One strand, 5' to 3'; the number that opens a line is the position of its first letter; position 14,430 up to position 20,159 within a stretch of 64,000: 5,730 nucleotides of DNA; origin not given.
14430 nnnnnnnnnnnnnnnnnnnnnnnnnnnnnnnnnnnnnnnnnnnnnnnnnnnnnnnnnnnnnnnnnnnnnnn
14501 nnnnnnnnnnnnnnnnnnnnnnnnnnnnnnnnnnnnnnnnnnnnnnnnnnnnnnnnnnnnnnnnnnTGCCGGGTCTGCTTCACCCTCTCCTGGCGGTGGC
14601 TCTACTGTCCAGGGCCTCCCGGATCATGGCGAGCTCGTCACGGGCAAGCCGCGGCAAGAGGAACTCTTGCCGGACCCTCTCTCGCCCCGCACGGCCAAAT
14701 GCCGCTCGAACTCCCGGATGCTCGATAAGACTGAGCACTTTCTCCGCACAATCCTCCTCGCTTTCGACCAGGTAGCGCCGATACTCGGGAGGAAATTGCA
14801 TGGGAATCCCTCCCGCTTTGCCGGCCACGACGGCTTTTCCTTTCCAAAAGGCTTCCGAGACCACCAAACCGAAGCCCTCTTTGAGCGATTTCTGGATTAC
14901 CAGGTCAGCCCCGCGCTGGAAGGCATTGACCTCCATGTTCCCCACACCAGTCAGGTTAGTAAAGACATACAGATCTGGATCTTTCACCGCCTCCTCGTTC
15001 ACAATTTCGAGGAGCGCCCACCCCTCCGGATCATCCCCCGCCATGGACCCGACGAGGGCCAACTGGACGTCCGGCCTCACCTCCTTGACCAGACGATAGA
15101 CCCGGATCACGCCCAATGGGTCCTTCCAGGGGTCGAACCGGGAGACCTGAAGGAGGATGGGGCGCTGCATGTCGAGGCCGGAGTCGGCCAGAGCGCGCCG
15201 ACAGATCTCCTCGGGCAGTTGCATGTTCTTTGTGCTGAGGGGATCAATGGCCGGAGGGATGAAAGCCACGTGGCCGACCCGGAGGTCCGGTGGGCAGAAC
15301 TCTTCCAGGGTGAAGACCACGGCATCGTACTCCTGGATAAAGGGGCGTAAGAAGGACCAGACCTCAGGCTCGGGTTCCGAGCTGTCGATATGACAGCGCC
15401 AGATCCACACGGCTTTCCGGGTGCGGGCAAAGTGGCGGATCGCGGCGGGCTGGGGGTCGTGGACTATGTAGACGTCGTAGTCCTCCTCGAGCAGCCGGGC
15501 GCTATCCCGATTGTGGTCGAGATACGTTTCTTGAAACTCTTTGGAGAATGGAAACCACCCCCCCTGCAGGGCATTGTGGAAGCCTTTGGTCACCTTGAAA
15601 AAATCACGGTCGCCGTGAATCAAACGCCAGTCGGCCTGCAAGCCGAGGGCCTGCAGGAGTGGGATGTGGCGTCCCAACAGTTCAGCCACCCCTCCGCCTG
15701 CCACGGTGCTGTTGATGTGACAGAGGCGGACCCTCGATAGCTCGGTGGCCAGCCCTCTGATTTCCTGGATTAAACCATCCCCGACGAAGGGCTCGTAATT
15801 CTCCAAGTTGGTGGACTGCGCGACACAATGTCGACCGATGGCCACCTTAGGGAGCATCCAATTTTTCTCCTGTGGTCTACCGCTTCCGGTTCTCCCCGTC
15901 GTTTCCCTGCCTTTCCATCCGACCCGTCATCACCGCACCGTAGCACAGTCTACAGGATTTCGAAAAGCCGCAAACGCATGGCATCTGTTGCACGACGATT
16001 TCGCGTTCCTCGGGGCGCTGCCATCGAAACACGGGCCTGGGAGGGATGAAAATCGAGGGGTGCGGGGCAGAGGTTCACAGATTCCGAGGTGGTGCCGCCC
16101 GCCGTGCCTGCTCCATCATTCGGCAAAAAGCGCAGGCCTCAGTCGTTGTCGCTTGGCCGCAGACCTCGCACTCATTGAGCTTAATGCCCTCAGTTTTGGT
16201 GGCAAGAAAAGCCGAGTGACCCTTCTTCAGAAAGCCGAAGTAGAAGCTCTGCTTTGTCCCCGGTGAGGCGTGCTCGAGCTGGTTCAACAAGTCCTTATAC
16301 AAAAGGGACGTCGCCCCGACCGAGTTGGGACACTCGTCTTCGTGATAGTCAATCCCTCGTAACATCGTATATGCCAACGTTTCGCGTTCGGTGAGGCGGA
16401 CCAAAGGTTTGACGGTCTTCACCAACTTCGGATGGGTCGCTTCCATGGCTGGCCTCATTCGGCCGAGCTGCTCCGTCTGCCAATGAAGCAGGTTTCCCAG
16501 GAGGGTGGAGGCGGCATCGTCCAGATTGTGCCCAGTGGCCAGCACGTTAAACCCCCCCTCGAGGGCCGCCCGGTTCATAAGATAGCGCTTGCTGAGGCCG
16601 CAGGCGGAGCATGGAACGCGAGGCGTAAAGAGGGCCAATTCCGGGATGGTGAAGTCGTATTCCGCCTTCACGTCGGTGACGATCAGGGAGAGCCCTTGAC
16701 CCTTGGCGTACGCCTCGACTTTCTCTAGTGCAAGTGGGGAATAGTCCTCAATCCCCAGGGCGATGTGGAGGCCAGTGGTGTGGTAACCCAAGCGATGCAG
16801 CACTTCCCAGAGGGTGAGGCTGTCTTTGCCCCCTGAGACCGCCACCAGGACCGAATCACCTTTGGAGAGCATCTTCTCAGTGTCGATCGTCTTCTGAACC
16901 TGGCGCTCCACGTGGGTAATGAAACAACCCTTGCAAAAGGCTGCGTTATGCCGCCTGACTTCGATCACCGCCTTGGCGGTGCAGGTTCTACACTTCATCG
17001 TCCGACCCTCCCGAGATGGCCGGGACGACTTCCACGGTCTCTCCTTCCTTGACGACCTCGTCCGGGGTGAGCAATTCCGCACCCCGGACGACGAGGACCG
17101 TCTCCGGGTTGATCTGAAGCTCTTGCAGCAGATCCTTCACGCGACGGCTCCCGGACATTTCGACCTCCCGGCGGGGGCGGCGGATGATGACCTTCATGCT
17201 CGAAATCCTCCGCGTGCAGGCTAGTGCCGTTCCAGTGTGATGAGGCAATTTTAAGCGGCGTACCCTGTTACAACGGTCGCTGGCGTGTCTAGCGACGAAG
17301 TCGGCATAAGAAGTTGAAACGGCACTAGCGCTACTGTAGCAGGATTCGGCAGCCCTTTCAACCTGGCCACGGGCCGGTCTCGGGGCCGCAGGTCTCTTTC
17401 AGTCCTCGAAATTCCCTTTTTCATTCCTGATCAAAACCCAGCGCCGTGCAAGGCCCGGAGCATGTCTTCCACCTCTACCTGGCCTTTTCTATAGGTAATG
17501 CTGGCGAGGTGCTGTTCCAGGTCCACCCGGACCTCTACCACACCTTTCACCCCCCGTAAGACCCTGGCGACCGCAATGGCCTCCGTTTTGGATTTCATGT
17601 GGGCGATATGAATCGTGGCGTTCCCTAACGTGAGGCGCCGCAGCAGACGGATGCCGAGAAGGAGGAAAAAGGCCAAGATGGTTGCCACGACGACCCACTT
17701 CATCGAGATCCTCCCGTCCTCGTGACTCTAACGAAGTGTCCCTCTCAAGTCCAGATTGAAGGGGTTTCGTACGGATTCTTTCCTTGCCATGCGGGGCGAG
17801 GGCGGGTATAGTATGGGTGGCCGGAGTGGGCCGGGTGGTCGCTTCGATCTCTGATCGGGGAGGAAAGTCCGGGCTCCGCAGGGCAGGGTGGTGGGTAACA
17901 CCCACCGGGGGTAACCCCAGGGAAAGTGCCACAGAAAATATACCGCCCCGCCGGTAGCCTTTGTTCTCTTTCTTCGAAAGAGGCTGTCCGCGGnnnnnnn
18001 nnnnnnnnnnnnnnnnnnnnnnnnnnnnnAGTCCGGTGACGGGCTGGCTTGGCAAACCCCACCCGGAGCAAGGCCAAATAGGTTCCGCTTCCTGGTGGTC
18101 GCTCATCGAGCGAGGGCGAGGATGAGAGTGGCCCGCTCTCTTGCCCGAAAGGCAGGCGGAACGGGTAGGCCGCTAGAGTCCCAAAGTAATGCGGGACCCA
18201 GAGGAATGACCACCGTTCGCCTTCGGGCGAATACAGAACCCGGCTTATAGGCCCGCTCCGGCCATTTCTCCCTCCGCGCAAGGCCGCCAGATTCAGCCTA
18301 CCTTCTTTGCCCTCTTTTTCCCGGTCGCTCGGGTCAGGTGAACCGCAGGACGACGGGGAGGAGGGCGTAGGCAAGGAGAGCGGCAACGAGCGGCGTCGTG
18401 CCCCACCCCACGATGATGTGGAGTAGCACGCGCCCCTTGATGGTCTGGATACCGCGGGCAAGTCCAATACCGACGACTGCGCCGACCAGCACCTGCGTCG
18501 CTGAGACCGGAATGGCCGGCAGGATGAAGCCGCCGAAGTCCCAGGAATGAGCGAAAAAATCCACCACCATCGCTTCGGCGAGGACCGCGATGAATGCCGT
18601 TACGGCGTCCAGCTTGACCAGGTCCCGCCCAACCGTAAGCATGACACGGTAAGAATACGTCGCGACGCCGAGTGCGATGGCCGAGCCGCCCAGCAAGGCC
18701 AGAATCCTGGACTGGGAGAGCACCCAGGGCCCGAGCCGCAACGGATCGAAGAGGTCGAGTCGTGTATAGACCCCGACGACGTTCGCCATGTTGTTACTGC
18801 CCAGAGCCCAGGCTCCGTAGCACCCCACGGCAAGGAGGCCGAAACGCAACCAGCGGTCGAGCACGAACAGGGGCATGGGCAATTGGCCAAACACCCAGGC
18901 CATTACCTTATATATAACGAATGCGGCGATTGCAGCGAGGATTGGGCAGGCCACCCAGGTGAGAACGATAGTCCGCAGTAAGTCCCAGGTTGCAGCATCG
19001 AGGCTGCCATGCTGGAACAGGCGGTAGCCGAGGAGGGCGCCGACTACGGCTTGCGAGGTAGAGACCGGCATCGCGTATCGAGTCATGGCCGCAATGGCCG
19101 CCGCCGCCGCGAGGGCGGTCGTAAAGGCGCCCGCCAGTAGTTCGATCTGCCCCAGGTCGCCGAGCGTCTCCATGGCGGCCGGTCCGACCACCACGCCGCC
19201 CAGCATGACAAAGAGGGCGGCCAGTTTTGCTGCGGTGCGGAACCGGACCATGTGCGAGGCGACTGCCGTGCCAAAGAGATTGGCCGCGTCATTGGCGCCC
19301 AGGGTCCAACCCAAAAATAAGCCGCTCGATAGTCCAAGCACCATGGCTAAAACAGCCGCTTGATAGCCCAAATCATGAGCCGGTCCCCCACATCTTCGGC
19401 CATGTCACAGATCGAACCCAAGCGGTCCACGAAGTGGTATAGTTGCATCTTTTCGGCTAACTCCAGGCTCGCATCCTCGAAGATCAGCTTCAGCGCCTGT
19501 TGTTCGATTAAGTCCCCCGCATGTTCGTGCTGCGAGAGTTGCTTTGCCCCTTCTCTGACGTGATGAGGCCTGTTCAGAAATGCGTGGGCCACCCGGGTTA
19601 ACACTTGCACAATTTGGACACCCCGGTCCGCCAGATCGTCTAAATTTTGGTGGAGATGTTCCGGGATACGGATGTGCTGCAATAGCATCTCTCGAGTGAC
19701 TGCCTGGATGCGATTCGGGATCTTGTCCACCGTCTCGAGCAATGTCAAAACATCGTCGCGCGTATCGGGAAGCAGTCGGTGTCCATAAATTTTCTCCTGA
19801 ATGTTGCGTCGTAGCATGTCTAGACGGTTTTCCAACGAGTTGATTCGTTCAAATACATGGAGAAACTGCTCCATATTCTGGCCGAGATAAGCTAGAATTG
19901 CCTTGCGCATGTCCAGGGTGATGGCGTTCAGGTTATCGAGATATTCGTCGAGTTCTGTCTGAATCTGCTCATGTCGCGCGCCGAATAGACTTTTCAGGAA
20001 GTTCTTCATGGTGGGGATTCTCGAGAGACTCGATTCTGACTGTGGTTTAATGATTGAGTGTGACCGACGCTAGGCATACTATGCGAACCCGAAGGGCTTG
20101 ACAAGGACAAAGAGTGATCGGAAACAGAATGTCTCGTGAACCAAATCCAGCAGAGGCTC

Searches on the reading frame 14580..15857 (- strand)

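Call 70: search_protein_families(library=ncbifam, proteins=[window:14580-15857:-], max_evalue=0.00001)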
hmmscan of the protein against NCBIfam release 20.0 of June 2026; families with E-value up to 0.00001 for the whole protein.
window:14580-15857:- (425 aa): 9 families
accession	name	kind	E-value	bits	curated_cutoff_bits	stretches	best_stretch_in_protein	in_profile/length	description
NF041139.1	TreT_Thcocales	equivalog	3.9e-119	398.1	775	1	13-403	9-400/412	trehalose synthase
TIGR02149.1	glgA_Coryne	subfamily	3.7e-15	56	302.4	1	216-414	188-389/391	glycogen synthase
TIGR03999.1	thiol_BshA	equivalog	9.4e-14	51.1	273.7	1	226-400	193-358/375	N-acetyl-alpha-D-glucosaminyl L-malate synthase BshA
TIGR03088.1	stp2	hypoth_equivalog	7.9e-13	48.2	409.05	1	169-411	132-369/374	TIGR03088 family PEP-CTERM/XrtA system glycosyltransferase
NF038229.1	Glyco4_Geo_Pelo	equivalog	1.3e-10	40.8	400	1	212-407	142-328/338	GPMC system family 4 glycosyltransferase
TIGR03449.1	mycothiol_MshA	equivalog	3.7e-10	39.3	462.5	1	219-393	207-382/406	D-inositol-3-phosphate glycosyltransferase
TIGR04047.1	MSMEG_0565_glyc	hypoth_equivalog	3.4e-09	36.3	259.85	1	228-347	193-307/373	MSMEG_0565 family glycosyltransferase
NF041876.1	EPS_EpsE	equivalog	1.1e-07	31.4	400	1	235-403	217-384/389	exopolysaccharide biosynthesis GT4 family glycosyltransferase EpsE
NF038295.1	EPS_HpsP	equivalog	2.2e-06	26.9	550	1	220-411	195-383/388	hormogonium polysaccharide biosynthesis glycosyltransferase HpsP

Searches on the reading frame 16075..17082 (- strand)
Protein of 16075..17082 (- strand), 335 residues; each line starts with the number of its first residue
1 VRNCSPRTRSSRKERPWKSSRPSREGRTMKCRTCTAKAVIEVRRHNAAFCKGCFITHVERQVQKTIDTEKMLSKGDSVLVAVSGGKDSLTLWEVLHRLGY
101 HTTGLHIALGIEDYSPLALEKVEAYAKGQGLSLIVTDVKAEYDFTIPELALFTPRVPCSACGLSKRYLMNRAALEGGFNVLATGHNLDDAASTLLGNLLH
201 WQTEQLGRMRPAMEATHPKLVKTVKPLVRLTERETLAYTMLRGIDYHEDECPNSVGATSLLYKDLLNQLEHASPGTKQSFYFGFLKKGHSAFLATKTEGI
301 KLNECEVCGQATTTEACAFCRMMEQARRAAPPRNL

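Call 70: search_protein_families(library=ncbifam, proteins=[window:16075-17082:-], max_evalue=0.00001)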
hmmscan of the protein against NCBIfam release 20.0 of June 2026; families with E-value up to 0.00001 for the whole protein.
window:16075-17082:- (335 aa): 6 families
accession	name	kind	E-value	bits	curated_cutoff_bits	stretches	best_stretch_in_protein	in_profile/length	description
NF049949.1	tRNAsynTtuAPyrococ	equivalog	1.3e-81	274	450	1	29-323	1-290/292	tRNA-5-methyluridine(54) 2-sulfurtransferase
NF047749.1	tRNAThiolNcsA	equivalog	2.4e-36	125.5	500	1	29-325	1-318/322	tRNA 2-thiolation protein NcsA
NF007972.0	PRK10696.1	equivalog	9.6e-20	71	272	1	56-280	22-244/295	tRNA 2-thiocytidine(32) synthetase TtcA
TIGR00269.1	TIGR00269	hypoth_equivalog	1.3e-16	60.8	62.75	1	221-325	1-103/104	TIGR00269 family protein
TIGR02432.1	lysidine_TilS_N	equivalog_domain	1.1e-14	54.8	93.6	1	78-250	2-171/189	tRNA lysidine(34) synthetase TilS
TIGR00268.2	TIGR00268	equivalog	1.1e-06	28.1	150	1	69-191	7-125/259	ATP-dependent sacrificial sulfur transferase LarE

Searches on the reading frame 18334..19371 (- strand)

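Call 70: search_protein_families(library=ncbifam, proteins=[window:18334-19371:-], max_evalue=0.00001)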
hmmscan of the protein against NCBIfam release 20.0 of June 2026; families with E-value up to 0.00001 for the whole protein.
window:18334-19371:- (345 aa): 1 family
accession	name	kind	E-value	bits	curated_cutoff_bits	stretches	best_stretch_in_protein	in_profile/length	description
NF053884.1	SulfPermCysPBac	equivalog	9e-22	77.4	400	3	88-270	84-252/354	sulfate permease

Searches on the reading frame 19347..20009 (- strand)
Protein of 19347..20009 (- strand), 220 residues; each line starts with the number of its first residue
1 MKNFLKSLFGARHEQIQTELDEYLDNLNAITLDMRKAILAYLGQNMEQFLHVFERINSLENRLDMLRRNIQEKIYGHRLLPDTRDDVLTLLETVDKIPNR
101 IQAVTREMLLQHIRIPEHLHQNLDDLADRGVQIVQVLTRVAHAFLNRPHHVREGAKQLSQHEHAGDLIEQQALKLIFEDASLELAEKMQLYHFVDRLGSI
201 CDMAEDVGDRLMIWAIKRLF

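Call 70: search_protein_families(library=ncbifam, proteins=[window:19347-20009:-], max_evalue=0.00001)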
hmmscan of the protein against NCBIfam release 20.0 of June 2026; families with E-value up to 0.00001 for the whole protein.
window:19347-20009:- (220 aa): 1 family
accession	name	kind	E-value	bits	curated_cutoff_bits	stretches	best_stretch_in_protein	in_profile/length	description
TIGR00153.1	TIGR00153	hypoth_equivalog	9.3e-24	84.3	104.3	1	21-217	17-215/217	TIGR00153 family protein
